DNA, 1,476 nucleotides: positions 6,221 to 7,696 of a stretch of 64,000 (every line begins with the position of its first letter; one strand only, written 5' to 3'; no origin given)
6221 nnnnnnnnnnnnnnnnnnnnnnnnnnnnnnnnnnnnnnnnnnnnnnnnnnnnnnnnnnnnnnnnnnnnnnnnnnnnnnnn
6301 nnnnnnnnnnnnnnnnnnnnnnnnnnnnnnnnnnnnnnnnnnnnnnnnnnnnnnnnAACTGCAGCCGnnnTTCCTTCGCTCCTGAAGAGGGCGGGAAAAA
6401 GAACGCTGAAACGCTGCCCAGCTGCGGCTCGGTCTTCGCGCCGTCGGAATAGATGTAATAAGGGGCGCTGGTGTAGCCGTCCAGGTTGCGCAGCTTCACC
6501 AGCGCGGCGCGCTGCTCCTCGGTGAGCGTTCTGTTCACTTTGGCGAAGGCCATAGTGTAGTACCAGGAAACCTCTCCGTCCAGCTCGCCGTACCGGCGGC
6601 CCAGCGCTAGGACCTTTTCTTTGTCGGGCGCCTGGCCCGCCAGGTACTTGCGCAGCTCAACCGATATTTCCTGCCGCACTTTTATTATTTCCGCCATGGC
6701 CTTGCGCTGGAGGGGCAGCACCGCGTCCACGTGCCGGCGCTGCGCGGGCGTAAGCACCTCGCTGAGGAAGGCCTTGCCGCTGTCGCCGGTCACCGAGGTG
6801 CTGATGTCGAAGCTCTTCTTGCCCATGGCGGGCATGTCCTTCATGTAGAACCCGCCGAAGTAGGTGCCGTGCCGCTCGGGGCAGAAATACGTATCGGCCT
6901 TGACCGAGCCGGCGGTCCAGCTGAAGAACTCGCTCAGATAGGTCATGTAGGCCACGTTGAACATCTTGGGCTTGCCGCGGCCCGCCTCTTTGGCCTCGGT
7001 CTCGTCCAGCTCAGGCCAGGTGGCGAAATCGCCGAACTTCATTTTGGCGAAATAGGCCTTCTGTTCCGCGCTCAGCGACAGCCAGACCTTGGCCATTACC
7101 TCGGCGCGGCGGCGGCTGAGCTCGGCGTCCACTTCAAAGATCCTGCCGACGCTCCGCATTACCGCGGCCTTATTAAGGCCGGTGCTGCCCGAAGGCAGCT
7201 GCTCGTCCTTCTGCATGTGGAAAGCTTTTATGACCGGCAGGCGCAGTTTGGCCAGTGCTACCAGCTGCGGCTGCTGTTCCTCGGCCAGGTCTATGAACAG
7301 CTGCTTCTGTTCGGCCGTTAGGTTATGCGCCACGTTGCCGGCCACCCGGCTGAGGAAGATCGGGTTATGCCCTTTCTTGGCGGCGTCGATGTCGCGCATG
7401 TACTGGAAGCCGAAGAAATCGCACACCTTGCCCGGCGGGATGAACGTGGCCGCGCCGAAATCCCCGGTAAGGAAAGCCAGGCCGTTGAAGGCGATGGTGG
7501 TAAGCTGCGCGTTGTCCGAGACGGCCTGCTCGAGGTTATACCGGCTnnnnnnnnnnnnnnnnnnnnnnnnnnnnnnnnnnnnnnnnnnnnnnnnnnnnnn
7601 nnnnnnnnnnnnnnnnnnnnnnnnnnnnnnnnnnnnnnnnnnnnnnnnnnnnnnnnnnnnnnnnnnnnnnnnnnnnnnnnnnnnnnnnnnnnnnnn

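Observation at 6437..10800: Uncharacterised ~370-420 aa 'X' domain present twice (stand-alone protein and core of the giant protein), each with four LTXXQ-like motifs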

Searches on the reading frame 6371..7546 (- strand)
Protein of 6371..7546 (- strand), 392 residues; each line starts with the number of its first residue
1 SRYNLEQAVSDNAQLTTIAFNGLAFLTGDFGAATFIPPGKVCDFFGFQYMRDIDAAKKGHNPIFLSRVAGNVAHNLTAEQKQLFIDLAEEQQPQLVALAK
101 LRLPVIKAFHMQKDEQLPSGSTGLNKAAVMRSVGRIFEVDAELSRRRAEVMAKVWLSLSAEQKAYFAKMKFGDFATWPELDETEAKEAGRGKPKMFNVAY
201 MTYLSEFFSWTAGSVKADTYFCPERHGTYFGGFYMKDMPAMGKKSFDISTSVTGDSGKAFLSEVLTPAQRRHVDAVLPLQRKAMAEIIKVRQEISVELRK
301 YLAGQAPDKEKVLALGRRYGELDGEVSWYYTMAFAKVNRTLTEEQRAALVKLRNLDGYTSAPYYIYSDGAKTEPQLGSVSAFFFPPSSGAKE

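Call 8: find_homologous_proteins(query=window:6371-7546:-)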
Query seq(392 aa) (392 aa): 3023 proteins with E <= 0.001 among 8000 candidates; the best 120 are listed.
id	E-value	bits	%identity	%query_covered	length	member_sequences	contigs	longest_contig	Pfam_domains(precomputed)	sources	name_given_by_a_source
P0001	9.7e-260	879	100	100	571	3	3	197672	PF07813.18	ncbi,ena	-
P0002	6.9e-236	800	91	98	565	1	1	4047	PF07813.18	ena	-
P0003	2.7e-235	799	91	98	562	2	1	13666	PF07813.18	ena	-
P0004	1.6e-233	793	89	98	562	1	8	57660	PF07813.18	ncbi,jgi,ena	-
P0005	8.2e-227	771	87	98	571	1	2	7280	PF07813.18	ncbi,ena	-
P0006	1.7e-226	770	86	99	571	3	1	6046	PF07813.18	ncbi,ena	-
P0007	1.8e-225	766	86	98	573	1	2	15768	PF07813.18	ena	-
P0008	3.4e-209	713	80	98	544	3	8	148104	PF07813.18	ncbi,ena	-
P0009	6.6e-203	692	79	98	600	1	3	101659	PF07813.18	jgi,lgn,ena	jgi:Spy/CpxP family protein refolding chaperone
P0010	1.3e-197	674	77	98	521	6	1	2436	PF07813.18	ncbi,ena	-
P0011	2.2e-194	664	74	100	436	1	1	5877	PF07813.18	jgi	jgi:Spy/CpxP family protein refolding chaperone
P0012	2.0e-189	648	74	98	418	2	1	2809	PF07813.18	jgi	-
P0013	2.2e-189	647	71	99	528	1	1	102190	PF07813.18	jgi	jgi:Spy/CpxP family protein refolding chaperone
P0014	3.0e-188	644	73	99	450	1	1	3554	PF07813.18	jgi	jgi:Spy/CpxP family protein refolding chaperone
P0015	6.0e-186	636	73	99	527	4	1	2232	PF07813.18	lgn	-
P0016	1.4e-185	635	72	99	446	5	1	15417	PF07813.18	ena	-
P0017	4.2e-185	633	72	100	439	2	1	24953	PF07813.18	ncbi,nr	ncbi:MAG: hypothetical protein NTW93_01570 [Phycisphaerae bacterium]|nr:hypothetical protein [Phycis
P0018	6.1e-185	633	72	98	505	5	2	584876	PF07813.18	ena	-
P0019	1.1e-184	632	73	98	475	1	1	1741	PF07813.18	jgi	jgi:Spy/CpxP family protein refolding chaperone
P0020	1.7e-184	631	73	98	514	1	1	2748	PF07813.18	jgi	jgi:Spy/CpxP family protein refolding chaperone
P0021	1.9e-184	631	71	98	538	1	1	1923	PF07813.18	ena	-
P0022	2.4e-184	631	71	100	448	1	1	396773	PF07813.18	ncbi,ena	-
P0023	2.5e-184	631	72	98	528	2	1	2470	PF07813.18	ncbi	-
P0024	3.2e-184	630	71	99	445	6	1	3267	PF07813.18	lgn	-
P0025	3.3e-184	630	70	99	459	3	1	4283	PF07813.18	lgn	-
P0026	3.8e-184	630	71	100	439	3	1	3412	PF07813.18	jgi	jgi:Spy/CpxP family protein refolding chaperone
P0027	6.0e-184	630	71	98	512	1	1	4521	PF07813.18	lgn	-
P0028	1.9e-183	628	70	99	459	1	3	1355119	PF07813.18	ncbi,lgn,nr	ncbi:MAG: hypothetical protein H6822_22550 [Planctomycetaceae bacterium]|nr:hypothetical protein [Pl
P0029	3.8e-183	627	71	97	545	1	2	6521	PF07813.18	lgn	-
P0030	6.8e-183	626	72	98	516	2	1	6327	PF07813.18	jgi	jgi:Spy/CpxP family protein refolding chaperone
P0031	2.2e-182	624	72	98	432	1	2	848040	PF07813.18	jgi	jgi:Spy/CpxP family protein refolding chaperone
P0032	2.8e-182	624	71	99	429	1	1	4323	PF07813.18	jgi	-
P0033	3.0e-182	624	72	98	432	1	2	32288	PF07813.18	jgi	jgi:Spy/CpxP family protein refolding chaperone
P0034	4.6e-182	623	72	98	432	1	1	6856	PF07813.18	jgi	jgi:Spy/CpxP family protein refolding chaperone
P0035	6.1e-182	623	71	98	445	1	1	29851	PF07813.18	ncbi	ncbi:hypothetical protein ACFL1X_03385 [Candidatus Hydrogenedentota bacterium]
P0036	6.4e-182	623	72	98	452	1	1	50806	PF07813.18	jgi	jgi:Spy/CpxP family protein refolding chaperone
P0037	6.9e-182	623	71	98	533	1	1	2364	PF07813.18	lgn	-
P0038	1.4e-181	622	72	97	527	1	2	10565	PF07813.18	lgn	-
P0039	1.7e-181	622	72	98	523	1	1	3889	PF07813.18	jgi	jgi:Spy/CpxP family protein refolding chaperone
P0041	2.3e-180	618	71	99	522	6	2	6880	PF07813.18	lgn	-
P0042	3.6e-180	617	70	100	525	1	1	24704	PF07813.18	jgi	jgi:Spy/CpxP family protein refolding chaperone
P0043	3.8e-180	617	72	98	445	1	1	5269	PF07813.18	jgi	jgi:Spy/CpxP family protein refolding chaperone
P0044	4.7e-180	617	72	98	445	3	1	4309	PF07813.18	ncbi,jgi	ncbi:MAG: hypothetical protein RL376_584 [Verrucomicrobiota bacterium]|jgi:Spy/CpxP family protein r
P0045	6.4e-180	616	69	98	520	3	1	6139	PF07813.18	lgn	-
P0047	1.3e-179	615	71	98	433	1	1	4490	PF07813.18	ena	-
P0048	2.6e-179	614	69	99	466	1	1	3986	PF07813.18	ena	-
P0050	1.0e-178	612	70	98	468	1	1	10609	PF07813.18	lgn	-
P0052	1.3e-178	612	69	99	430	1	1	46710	PF07813.18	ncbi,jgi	jgi:Spy/CpxP family protein refolding chaperone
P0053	1.5e-178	612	70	98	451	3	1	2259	PF07813.18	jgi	-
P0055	3.1e-178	611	74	93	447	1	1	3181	PF07813.18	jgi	jgi:Spy/CpxP family protein refolding chaperone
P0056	3.8e-178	610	71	98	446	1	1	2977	PF13801.12,PF07813.18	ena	-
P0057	5.1e-178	610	70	98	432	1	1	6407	PF07813.18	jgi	jgi:hypothetical protein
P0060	3.6e-177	607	70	98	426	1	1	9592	PF07813.18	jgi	jgi:Spy/CpxP family protein refolding chaperone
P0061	3.7e-177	607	71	98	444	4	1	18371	PF07813.18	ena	-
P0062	4.5e-177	607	71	97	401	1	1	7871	PF07813.18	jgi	jgi:Spy/CpxP family protein refolding chaperone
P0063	4.6e-177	607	69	98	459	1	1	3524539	-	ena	-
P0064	5.0e-177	607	69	99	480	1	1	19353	PF07813.18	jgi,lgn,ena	-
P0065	6.8e-177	606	70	99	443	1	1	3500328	PF07813.18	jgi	jgi:Spy/CpxP family protein refolding chaperone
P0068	1.8e-176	605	71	97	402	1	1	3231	PF07813.18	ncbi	-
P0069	2.0e-176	605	71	97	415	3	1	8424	PF07813.18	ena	-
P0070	2.1e-176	605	70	98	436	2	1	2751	PF07813.18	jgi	jgi:Spy/CpxP family protein refolding chaperone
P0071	2.4e-176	605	69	98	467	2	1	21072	PF07813.18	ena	-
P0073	3.4e-176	604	72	93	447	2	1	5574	PF07813.18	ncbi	-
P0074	3.7e-176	604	71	97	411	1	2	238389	PF07813.18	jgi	jgi:Spy/CpxP family protein refolding chaperone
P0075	5.5e-176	603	71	97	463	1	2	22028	PF07813.18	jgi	jgi:Spy/CpxP family protein refolding chaperone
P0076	6.0e-176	603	69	98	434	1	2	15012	PF07813.18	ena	-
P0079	1.1e-175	602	70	98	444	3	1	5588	PF07813.18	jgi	jgi:Spy/CpxP family protein refolding chaperone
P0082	2.2e-175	601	69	98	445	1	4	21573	PF07813.18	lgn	-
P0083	2.3e-175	601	71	97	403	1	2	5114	PF07813.18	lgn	-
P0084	2.4e-175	601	69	98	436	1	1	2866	PF07813.18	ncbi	-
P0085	2.6e-175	601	70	98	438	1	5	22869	PF07813.18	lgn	-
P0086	3.4e-175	601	69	98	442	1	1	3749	PF07813.18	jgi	jgi:Spy/CpxP family protein refolding chaperone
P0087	4.6e-175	600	70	97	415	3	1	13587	PF07813.18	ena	-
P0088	6.5e-175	600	73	93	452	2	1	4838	PF07813.18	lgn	-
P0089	6.8e-175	600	69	98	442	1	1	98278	PF07813.18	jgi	jgi:Spy/CpxP family protein refolding chaperone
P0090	8.0e-175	600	70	98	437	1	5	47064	PF07813.18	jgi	-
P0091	1.1e-174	599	70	98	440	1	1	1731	PF07813.18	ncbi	-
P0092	1.3e-174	599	69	98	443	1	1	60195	PF07813.18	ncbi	-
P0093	1.5e-174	599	69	98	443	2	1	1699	PF13801.12,PF07813.18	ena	-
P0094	2.4e-174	598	69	98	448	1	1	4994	PF07813.18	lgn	-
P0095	3.2e-174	598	70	97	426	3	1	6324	PF07813.18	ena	-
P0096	4.0e-174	597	67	98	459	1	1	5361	PF07813.18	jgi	jgi:Spy/CpxP family protein refolding chaperone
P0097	4.7e-174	597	70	97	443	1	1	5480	PF07813.18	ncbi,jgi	ncbi:MAG: hypothetical protein RLY20_2258 [Verrucomicrobiota bacterium]|jgi:Spy/CpxP family protein 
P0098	4.8e-174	597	69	98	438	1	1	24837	PF07813.18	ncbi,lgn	-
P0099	8.8e-174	596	69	98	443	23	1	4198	PF13801.12,PF07813.18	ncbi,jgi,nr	ncbi:MAG: hypothetical protein MUF81_17960 [Verrucomicrobia bacterium]|jgi:Spy/CpxP family protein r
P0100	8.9e-174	596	69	98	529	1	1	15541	PF07813.18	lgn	-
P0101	1.4e-173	595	70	98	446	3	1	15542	PF07813.18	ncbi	-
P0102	2.0e-173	595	73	93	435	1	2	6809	PF07813.18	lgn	-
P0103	2.4e-173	595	70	97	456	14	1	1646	PF07813.18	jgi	jgi:Spy/CpxP family protein refolding chaperone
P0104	3.3e-173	594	69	98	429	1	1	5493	PF07813.18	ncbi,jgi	jgi:Spy/CpxP family protein refolding chaperone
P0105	5.8e-173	593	69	97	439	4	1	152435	PF07813.18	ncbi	-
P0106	6.9e-173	593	68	98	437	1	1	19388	PF07813.18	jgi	jgi:Spy/CpxP family protein refolding chaperone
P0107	7.1e-173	593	69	98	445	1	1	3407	PF07813.18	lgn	-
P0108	8.7e-173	593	69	98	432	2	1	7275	PF07813.18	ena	-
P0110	1.0e-172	593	70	97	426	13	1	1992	PF07813.18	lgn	-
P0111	1.5e-172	592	69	98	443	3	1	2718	PF07813.18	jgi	jgi:Spy/CpxP family protein refolding chaperone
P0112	1.6e-172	592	68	98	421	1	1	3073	PF07813.18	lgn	-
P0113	2.3e-172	591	68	98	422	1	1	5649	PF07813.18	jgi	-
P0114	2.8e-172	591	68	98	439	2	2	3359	PF07813.18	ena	-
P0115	2.9e-172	591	69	99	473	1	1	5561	PF13801.12,PF07813.18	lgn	-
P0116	3.6e-172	591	68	98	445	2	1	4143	PF07813.18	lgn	-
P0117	4.1e-172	591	72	93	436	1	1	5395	PF07813.18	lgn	-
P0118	4.3e-172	591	69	98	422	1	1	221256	PF07813.18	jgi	jgi:hypothetical protein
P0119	4.5e-172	591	70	97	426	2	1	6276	PF07813.18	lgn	-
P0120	5.0e-172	590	69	98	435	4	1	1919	PF07813.18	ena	-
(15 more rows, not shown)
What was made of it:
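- Closest known: CpxP / Spy / ZraP. Same: JGI already auto-names X1 'Spy/CpxP family protein refolding chaperone' (call 8).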

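Call 12: find_encoding_contigs(protein=P0001, flank=10000, max_places=3)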
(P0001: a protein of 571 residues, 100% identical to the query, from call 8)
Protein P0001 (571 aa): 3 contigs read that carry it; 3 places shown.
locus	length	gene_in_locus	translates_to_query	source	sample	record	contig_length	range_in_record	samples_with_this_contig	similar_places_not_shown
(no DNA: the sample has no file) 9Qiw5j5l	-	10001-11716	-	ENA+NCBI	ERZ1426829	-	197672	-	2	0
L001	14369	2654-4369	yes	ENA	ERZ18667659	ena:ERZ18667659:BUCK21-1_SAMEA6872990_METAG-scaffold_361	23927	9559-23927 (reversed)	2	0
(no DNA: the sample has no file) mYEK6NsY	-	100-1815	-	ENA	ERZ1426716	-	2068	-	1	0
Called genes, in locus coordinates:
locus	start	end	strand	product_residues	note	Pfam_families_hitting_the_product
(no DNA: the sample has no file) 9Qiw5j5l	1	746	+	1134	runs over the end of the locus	PF05193:Peptidase_M16_C (faint)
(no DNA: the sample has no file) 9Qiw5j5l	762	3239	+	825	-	PF26549:Tricorn_N, PF13414:TPR_11 (weak), PF13432:TPR_16 (weak), PF14559:TPR_19, PF13414:TPR_11 (weak), PF13424:TPR_12 (weak), PF07719:TPR_2 (weak), PF13181:TPR_8 (weak), +14 more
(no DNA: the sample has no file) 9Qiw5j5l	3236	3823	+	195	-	PF04542:Sigma70_r2, PF08281:Sigma70_r4_2, PF04545:Sigma70_r4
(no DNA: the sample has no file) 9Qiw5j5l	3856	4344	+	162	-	-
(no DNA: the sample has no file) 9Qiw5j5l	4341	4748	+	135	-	-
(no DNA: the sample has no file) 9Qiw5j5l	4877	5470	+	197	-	-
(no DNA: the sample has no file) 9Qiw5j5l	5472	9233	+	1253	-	PF00801:PKD, PF18911:PKD_4, PF01161:PBP, PF00801:PKD, PF18911:PKD_4, PF01161:PBP, PF00801:PKD, PF18911:PKD_4, +5 more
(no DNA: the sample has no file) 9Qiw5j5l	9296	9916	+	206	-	PF01161:PBP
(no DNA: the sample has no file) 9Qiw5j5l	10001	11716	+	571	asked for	PF07813:LTXXQ (faint)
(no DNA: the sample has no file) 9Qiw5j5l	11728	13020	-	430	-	PF03415:Peptidase_C11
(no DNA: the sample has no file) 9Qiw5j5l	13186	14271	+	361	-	PF00953:Glycos_transf_4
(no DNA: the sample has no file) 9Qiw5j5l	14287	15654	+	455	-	PF21799:MurD-like_N, PF08245:Mur_ligase_M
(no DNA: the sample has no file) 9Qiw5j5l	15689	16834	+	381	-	PF01098:FTSW_RODA_SPOVE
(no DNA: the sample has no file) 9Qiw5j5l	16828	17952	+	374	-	PF03033:Glyco_transf_28, PF13579:Glyco_trans_4_4, PF04101:Glyco_tran_28_C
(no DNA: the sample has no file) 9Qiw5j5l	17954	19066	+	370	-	PF02615:Ldh_2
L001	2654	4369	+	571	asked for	PF07813:LTXXQ (faint)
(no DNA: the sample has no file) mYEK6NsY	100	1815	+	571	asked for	PF07813:LTXXQ (faint)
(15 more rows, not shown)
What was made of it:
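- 6368..8083 (-): ProtA gene (571 aa): signal peptide, Q/G/R-rich linker, ~70-aa helical N-domain, then the X1 domain. The identical protein P0001 is called on public contigs (calls 8, 12).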

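Call 13: find_related_loci(query=A1, collection=genome_contigs, flank=6000)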
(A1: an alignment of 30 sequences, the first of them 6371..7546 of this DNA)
Query A1 (392 aa) in genome_contigs; peptide patterns used: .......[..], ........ (x = any residue, [..] = any of these).
340 stretches matched a pattern; 320 encode a relative of the query (tblastn E <= 1e-3); the best 80 are kept; 80 distinct loci.
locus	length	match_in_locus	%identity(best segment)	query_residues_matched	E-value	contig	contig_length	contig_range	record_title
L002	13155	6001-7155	89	2-386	0e+0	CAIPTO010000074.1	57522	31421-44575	MAG: uncultured Elusimicrobia bacterium isolate AM-2014-D8_bin-1076 genome assembly, contig: bin-1076:074/147, whole gen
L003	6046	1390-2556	86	1-389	0e+0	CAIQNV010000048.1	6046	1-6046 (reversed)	MAG: uncultured Elusimicrobia bacterium isolate MJ-time_bin-2640 genome assembly, contig: bin-2640:048/157, whole genome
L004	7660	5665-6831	86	1-389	0e+0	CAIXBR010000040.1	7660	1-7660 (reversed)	MAG: uncultured Elusimicrobia bacterium isolate AlinenLipids_bin-3311 genome assembly, contig: bin-3311:040/132, whole g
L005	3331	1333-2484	87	1-384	0e+0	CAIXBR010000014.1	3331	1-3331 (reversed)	MAG: uncultured Elusimicrobia bacterium isolate AlinenLipids_bin-3311 genome assembly, contig: bin-3311:014/132, whole g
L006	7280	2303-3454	87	3-386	0e+0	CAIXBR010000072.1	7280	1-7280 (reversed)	MAG: uncultured Elusimicrobia bacterium isolate AlinenLipids_bin-3311 genome assembly, contig: bin-3311:072/132, whole g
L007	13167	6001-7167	80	1-389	0e+0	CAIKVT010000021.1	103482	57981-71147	MAG: uncultured Elusimicrobia bacterium isolate MJ-time_bin-0941 genome assembly, contig: bin-0941:21/84, whole genome s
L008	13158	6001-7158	77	1-386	0e+0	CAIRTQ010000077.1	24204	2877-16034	MAG: uncultured Elusimicrobia bacterium isolate MJ-2014_bin-0981 genome assembly, contig: bin-0981:077/158, whole genome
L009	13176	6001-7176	72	1-391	0e+0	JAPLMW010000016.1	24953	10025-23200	MAG: Phycisphaerae bacterium isolate LacPavin_0920_SED3_MAG_44_51 LacPavin_0920_SED3_scaffold_765234, whole genome shotg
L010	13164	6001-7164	70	2-388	0e+0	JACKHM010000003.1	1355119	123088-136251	MAG: Planctomycetaceae bacterium isolate HK-STAS-PLAN-18 HK-STAS-PLAN-18_3, whole genome shotgun sequence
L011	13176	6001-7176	71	1-391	0e+0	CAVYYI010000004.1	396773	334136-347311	MAG: uncultured Phycisphaerales bacterium isolate MFD02979.bin.2.56 genome assembly, contig: contig_81034, whole genome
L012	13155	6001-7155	72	3-386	0e+0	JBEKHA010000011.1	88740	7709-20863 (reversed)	MAG: Sedimentisphaerales bacterium isolate SPRUCE 266 SPRUCE_266_11, whole genome shotgun sequence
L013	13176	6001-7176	71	1-391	0e+0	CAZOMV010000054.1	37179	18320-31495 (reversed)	MAG TPA_asm: uncultured Pirellulales bacterium isolate SRP302447_co3_789 genome assembly, contig: NODE_2988_length_37179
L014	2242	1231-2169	87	3-315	0e+0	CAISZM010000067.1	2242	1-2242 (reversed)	MAG: uncultured Elusimicrobia bacterium isolate AM-2014_bin-1840 genome assembly, contig: bin-1840:67/87, whole genome s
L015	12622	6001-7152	71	1-383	0e+0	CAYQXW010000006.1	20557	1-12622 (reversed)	MAG TPA_asm: uncultured Planctomycetales bacterium isolate SRP220891_co4_133 genome assembly, contig: NODE_4379_length_2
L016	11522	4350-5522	71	2-391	0e+0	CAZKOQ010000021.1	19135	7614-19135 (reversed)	MAG TPA_asm: uncultured Pirellulales bacterium isolate binchicken_co33_496 genome assembly, contig: NODE_3043_length_191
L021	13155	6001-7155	69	2-386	0e+0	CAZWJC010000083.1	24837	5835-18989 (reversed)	MAG TPA_asm: uncultured Verrucomicrobiota bacterium isolate SRP220891_co2_456 genome assembly, contig: NODE_3086_length_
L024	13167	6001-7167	69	2-390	0e+0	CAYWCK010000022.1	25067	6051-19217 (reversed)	MAG TPA_asm: uncultured Bifidobacteriaceae bacterium isolate binchicken_co118_301 genome assembly, contig: NODE_1919_len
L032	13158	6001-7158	67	2-386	7e-178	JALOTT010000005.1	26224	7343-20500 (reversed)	MAG: Verrucomicrobia bacterium isolate Prado240 scaffold_1760, whole genome shotgun sequence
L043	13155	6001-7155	66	2-388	6e-171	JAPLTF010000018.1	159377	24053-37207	MAG: Verrucomicrobia bacterium isolate LacPavin_0818_WC55_MAG_61_14 LacPavin_0818_WC55_scaffold_28490, whole genome shot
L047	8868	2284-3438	64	2-385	9e-171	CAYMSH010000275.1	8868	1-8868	MAG TPA_asm: uncultured Planctomycetaceae bacterium isolate binchicken_co141_31 genome assembly, contig: NODE_29542_leng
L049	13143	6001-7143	64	2-384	1e-169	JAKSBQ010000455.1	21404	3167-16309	MAG: Opitutales bacterium isolate MAG.200 k141_290909, whole genome shotgun sequence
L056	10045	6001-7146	65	2-383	7e-168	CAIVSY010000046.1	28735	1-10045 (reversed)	uncultured bacterium isolate LaPlata_bin-2000 genome assembly, contig: bin-2000:046/118, whole genome shotgun sequence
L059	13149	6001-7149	64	2-386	4e-167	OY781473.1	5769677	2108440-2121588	MAG: uncultured Desulfobacterium sp. isolate b5edb3ca-a369-423b-9e9e-493c49de4e5b genome assembly, chromosome: 1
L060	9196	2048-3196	63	2-386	7e-168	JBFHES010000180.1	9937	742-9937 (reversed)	MAG: Bacteroidales bacterium isolate Mix_sand07.2021.05.G.106 k141_1358591_length_9937_cov_15.9552, whole genome shotgun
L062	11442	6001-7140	64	2-383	3e-167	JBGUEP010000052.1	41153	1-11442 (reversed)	MAG: Prolixibacteraceae bacterium isolate DXN-05 NODE_193_length_41153_cov_10.847924, whole genome shotgun sequence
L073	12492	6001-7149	64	2-386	4e-165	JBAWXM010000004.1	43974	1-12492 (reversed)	MAG: Lentisphaerota bacterium isolate ELA063 MAG063_4, whole genome shotgun sequence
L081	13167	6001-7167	63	2-390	2e-163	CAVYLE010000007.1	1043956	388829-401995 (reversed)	MAG: uncultured Verrucomicrobiae bacterium isolate MFD01476.bin.1.197 genome assembly, contig: contig_237, whole genome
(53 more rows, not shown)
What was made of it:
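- X1 is 62-72% identical across phyla (calls 8, 13).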

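Call 17: predict_structure(alignment_id=A1)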
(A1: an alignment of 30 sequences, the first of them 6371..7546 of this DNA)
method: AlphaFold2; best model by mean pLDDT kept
length: 392 residues; sequences in the alignment: 30
mean_pLDDT: 79.5   pTM: 0.85
mean pLDDT of the five models: 79.5, 79.1, 78.0, 77.6, 77.4
residues with pLDDT >= 90: 155; 70-90: 141; 50-70: 52; < 50: 44
segments of 3 or more residues with pLDDT < 50: 45-59, 222-242, 390-392
pLDDT, mean of each block of 10 residues (from residue 1): 64 81 83 60 50 45 67 92 95 88 92 94 96 93 93 97 89 70 57 80 81 75 41 42 51 75 95 93 87 91 96 95 91 95 93 77 78 88 79 41
secondary structure, 60 per line:
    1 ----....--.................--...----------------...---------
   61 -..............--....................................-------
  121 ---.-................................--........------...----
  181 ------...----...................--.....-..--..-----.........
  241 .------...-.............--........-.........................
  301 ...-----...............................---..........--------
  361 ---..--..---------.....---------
elements in order: H5-8 H11-27 H62-75 H78-113 H126-157 H160-167 H194-212 H215-219 H232-241 H252-264 H267-274 H276-303 H309-339 H343-352 H379-382
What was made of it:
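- The full-domain model has pTM 0.85, so the two units are placed confidently relative to each other (call 17).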
